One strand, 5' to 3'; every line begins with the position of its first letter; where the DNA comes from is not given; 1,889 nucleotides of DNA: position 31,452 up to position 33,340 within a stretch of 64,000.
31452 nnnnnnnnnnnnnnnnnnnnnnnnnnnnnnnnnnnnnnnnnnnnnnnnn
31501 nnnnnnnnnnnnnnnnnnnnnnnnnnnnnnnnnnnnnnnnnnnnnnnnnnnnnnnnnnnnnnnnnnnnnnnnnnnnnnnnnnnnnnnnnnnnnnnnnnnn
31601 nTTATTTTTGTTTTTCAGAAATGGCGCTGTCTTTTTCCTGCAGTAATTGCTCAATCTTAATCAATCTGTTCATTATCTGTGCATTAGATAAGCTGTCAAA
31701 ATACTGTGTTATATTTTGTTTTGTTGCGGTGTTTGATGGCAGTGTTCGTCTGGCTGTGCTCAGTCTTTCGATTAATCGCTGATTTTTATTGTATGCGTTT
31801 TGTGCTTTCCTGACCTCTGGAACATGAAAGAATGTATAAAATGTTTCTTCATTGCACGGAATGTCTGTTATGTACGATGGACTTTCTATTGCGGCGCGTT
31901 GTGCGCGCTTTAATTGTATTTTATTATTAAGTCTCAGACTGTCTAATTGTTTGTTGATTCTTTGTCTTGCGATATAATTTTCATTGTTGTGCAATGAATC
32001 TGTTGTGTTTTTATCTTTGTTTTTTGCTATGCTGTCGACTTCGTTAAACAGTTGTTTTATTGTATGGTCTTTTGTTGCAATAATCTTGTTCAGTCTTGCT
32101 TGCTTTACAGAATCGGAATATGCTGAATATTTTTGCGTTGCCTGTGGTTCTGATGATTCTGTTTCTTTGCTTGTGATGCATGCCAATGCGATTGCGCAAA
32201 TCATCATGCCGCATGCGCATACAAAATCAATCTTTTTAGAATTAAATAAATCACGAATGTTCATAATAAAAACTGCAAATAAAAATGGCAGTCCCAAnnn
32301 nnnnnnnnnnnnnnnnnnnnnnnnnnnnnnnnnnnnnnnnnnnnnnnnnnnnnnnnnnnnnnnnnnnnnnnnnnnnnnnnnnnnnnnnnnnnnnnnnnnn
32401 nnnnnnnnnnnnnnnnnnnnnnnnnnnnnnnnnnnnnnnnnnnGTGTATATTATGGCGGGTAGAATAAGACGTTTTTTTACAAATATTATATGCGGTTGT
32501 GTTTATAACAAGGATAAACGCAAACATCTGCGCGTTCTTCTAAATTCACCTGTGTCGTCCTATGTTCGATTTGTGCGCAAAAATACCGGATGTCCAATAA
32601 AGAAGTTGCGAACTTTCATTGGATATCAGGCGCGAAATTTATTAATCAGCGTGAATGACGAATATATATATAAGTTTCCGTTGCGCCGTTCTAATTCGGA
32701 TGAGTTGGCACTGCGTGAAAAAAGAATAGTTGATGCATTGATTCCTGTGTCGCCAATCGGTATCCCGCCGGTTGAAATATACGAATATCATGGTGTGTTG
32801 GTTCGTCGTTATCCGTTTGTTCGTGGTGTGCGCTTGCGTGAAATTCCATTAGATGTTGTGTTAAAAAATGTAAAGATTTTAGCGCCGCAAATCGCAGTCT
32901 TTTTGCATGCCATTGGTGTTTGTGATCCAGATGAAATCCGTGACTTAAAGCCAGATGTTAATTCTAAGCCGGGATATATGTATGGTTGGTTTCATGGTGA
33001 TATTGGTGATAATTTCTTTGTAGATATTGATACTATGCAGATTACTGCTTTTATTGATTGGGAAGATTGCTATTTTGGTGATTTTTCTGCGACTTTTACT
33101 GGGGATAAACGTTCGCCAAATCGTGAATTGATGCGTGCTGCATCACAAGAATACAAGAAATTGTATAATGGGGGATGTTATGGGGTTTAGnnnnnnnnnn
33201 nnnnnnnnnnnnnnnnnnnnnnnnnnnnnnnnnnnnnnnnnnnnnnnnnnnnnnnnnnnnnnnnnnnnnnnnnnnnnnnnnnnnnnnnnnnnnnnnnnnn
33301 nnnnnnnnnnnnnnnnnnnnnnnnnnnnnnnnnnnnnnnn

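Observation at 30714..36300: AT-rich 5.6-kb block between the rpmH terminator and tRNA-Gln: BtaA-like enzyme, twin APH-like kinases, M20 deacylase and unknowns, each insulated by bidirectional hairpins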

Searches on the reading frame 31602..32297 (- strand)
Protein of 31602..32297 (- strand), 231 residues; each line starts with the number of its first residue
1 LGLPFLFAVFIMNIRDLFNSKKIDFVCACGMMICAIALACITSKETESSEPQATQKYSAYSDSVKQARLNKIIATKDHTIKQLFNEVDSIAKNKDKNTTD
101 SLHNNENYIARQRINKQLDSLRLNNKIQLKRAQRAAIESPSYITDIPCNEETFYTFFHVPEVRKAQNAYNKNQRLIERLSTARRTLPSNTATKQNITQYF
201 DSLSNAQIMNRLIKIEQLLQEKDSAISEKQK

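Call 6: search_protein_families(library=pfam, proteins=[window:31602-32297:-], max_evalue=0.01)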
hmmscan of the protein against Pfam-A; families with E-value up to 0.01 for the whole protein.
window:31602-32297:- (231 aa): 1 family
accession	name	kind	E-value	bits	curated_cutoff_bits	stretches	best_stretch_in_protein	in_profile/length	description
PF01608.23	I_LWEQ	-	0.0021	18.6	27.5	1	58-138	63-146/151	I/LWEQ domain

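Call 7: search_protein_families(library=ncbifam, proteins=[window:31602-32297:-], max_evalue=0.01)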
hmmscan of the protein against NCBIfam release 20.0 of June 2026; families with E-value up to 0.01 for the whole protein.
window:31602-32297:- (231 aa): 0 families

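Call 44: search_protein_families(library=padloc, proteins=[window:31602-32264:-], max_evalue=0.01)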
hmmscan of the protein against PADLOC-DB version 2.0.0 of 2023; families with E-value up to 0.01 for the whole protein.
window:31602-32264:- (220 aa): 0 families

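Call 45: search_protein_families(library=phrogs, proteins=[window:31602-32264:-], max_evalue=0.01)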
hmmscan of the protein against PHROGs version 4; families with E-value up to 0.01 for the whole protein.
window:31602-32264:- (220 aa): 1 family
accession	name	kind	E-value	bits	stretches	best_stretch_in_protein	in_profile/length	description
phrog_7381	-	unknown function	0.00013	23.1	1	13-105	23-114/231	-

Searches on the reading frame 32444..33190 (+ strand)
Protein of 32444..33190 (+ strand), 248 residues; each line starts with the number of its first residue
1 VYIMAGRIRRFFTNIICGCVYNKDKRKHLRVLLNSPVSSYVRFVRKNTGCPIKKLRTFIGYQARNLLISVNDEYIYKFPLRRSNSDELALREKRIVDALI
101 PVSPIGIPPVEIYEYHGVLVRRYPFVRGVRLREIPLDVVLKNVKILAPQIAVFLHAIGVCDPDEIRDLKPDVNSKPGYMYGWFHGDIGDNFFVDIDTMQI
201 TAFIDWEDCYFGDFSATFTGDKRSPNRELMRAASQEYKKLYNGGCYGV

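Call 6: search_protein_families(library=pfam, proteins=[window:32444-33190:+], max_evalue=0.01)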
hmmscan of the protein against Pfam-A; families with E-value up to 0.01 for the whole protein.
window:32444-33190:+ (248 aa): 1 family
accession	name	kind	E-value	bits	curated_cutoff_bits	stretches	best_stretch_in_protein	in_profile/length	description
PF01636.29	APH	-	6.1e-06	26.6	23.2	1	165-215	155-203/239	Phosphotransferase enzyme family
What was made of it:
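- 32453..33190 (+): APH-fold kinase 1 (245 aa), the resident gene of the locus. Pfam APH 26.6 bits (call 6).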

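Call 7: search_protein_families(library=ncbifam, proteins=[window:32444-33190:+], max_evalue=0.01)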
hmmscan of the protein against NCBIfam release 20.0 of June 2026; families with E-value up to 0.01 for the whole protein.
window:32444-33190:+ (248 aa): 1 family
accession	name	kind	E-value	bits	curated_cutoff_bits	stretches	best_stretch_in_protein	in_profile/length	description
NF000137.2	APH_7pp_Ia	exception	0.0093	15.5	640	0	163-214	199-252/332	aminoglycoside O-phosphotransferase APH(7'')-Ia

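Call 25: search_solved_structures(query=window:32453-33190:+, max_evalue=1)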
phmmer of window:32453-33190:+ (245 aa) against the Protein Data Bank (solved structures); distinct sequences matched with E-value up to 1: 7.
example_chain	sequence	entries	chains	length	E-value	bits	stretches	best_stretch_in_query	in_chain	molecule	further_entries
6iy9_A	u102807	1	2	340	0.002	20.6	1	160-212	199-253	Hygromycin-B 7''-O-kinase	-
6ctz_A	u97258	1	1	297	0.014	17.8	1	56-152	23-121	Gentamicin resistance protein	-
3tdw_A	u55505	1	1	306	0.018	17.5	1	56-152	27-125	Gentamicin resistance protein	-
4v4n_Ak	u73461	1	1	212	0.026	17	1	25-159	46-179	50S ribosomal protein P0/L10E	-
3tdv_A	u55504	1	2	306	0.027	16.9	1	56-123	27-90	Gentamicin resistance protein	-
4v6u_Bk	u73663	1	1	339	0.081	15.4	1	25-159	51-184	Acidic ribosomal protein P0 homolog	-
3a1y_G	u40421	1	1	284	0.25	13.8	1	26-159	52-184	Acidic ribosomal protein P0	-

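Call 27: find_homologous_proteins(query=window:32453-33190:+, max_evalue=0.001)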
Query window:32453-33190:+ (245 aa): 194 proteins with E <= 0.001 among 416 candidates; the best 120 are listed.
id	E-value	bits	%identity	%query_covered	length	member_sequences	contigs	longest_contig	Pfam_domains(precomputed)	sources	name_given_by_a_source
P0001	6.2e-166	568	100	100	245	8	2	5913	PF01636.30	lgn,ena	-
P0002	2.0e-145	501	86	100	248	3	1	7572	PF01636.30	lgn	-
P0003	4.0e-126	437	75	100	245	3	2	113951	PF01636.30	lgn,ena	-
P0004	5.6e-125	434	77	98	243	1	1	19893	PF01636.30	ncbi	-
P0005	8.2e-124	430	75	100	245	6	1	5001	-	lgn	-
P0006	1.6e-123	429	75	98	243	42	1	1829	PF01636.30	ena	-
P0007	1.8e-122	425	75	98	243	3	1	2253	PF01636.30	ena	-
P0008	4.0e-122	424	75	98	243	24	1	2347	PF01636.30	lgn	-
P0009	1.6e-121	422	77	97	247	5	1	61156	PF01636.30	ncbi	-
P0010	3.6e-120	418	75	97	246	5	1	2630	PF01636.30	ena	-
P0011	5.2e-119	414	73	98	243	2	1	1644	PF01636.30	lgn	-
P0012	1.4e-118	413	72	98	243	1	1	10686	PF01636.30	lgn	-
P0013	2.0e-118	412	75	97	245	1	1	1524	PF01636.30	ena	-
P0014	6.8e-114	397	71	97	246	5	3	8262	PF01636.30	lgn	-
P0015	2.8e-113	395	69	99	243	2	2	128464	PF01636.30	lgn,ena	-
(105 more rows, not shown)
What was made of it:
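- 32453..33190 (+): 194 homologues, all from the same lineage (call 27).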

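Call 44: search_protein_families(library=padloc, proteins=[window:32453-33190:+], max_evalue=0.01)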
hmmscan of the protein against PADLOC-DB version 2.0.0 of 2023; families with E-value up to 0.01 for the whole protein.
window:32453-33190:+ (245 aa): 0 families

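Call 45: search_protein_families(library=phrogs, proteins=[window:32453-33190:+], max_evalue=0.01)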
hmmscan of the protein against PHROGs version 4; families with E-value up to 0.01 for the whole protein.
window:32453-33190:+ (245 aa): 0 families

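Call 49: predict_structure(alignment_id=A1)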
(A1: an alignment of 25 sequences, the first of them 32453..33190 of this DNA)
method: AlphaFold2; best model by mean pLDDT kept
length: 245 residues; sequences in the alignment: 25
mean_pLDDT: 90.6   pTM: 0.85
mean pLDDT of the five models: 90.6, 90.6, 90.3, 90.1, 89.4
residues with pLDDT >= 90: 173; 70-90: 64; 50-70: 5; < 50: 3
segments of 3 or more residues with pLDDT < 50: none
pLDDT, mean of each block of 10 residues (from residue 1): 73 85 86 91 92 88 94 91 95 98 97 96 93 93 96 96 96 96 87 96 94 82 84 94 51
secondary structure, 60 per line:
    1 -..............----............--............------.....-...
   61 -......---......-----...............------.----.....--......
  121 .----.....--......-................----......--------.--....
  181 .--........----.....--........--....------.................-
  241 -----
elements in order: H2-15 H20-31 H34-45 E52-56 E62-67 E71-76 H82-96 E108-112 E115-121 H133-138 H140-155 H160-165 E177-181 H184-187 E188-191 E196-200 E206-210 H213-216 H223-239

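Call 52: fold_search(model_id=the predicted structure, library=pdb)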
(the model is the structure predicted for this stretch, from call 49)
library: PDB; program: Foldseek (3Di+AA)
matches with E <= 10: 1881; with E <= 0.001: 161
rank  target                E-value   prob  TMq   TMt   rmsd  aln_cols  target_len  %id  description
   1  3n4u                  5.7e-09  1.00  0.64  0.54   6.9       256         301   16  app APH(2")-IVa form II (released 2010-06-30)
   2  4dta_A                7.1e-09  1.00  0.64  0.54   6.1       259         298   15  Crystal Structure of F95M Aminoglycoside-2''-Phosphotransferase Type IVa in Complex with Adenosine (released 2012-03-07)
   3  3tdw                  7.5e-09  1.00  0.58  0.48   6.9       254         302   19  The GDP complex of the aminoglycoside 2'-phosphotransfere-IIIa F108L mutant (released 2012-03-07)
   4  4de4_B                8.5e-09  1.00  0.63  0.53   6.3       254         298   16  Crystal structure of aminoglycoside phosphotransferase APH(2")-Id/APH(2")-IVa in complex with HEPES (released 2012-02-08)
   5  4n57_A                8.5e-09  1.00  0.64  0.54   7.5       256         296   15  Crystal structure of aminoglycoside phosphotransferase APH(2'')-IVa ADP complex (released 2014-12-17)
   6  9qns_A                1.0e-08  1.00  0.63  0.53   6.7       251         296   15  APH(2'')-IVa with a fragment (released 2026-02-11)
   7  4dfu_B                1.3e-08  1.00  0.63  0.53   4.9       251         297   15  Inhibition of an antibiotic resistance enzyme: crystal structure of aminoglycoside phosphotransferase APH(2")-ID/APH(2 (released 2012-02-08)
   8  3sgc                  1.5e-08  1.00  0.64  0.54   6.9       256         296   15  Crystal Structure of Apo Aminoglycoside-2''-Phosphotransferase Type IVa (released 2011-06-29)
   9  6cd7_B                1.7e-08  1.00  0.65  0.54   7.3       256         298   16  Crystal structure of APH(2")-IVa in complex with plazomicin (released 2018-02-28)
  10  4dfb_A                1.7e-08  1.00  0.64  0.54   7.8       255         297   15  Crystal structure of aminoglycoside phosphotransferase aph(2")-id/aph(2")-iva in complex with kanamycin (released 2012-02-08)
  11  5iqc_A                1.9e-08  1.00  0.62  0.52   6.3       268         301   15  Aminoglycoside Phosphotransferase (2'')-Ia (CTD of AAC(6')-Ie/APH(2'')-Ia) in complex with GMPPNP, Magnesium, and Gent (released 2016-05-25)
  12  5byl_A                1.9e-08  1.00  0.62  0.52   5.8       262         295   14  Aminoglycoside Phosphotransferase (2'')-Ia (CTD of AAC(6')-Ie/APH(2'')-Ia) in complex with GMPPCP and Magnesium (released 2016-05-25)
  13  6c5u_A                1.9e-08  1.00  0.59  0.50   6.3       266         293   15  Aminoglycoside Phosphotransferase (2'')-Ia in complex with GMPPNP, Magnesium, and Ribostamycin, Alternate form (released 2018-04-11)
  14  5iqf_D                2.2e-08  1.00  0.59  0.49   6.1       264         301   14  Aminoglycoside Phosphotransferase (2'')-Ia (CTD of APH(6')-Ie/APH(2'')-Ia) in complex with GDP and Magnesium (released 2016-05-25)
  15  9qoe_B                2.4e-08  1.00  0.64  0.54   7.6       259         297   15  APH(2'')-Id with a fragment (released 2026-02-11)
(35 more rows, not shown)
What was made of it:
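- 32453..33190 (+): AF2 pLDDT 90.6, best PDB matches APH(2'') at E 6e-9 and TM 0.64 (calls 49, 52).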
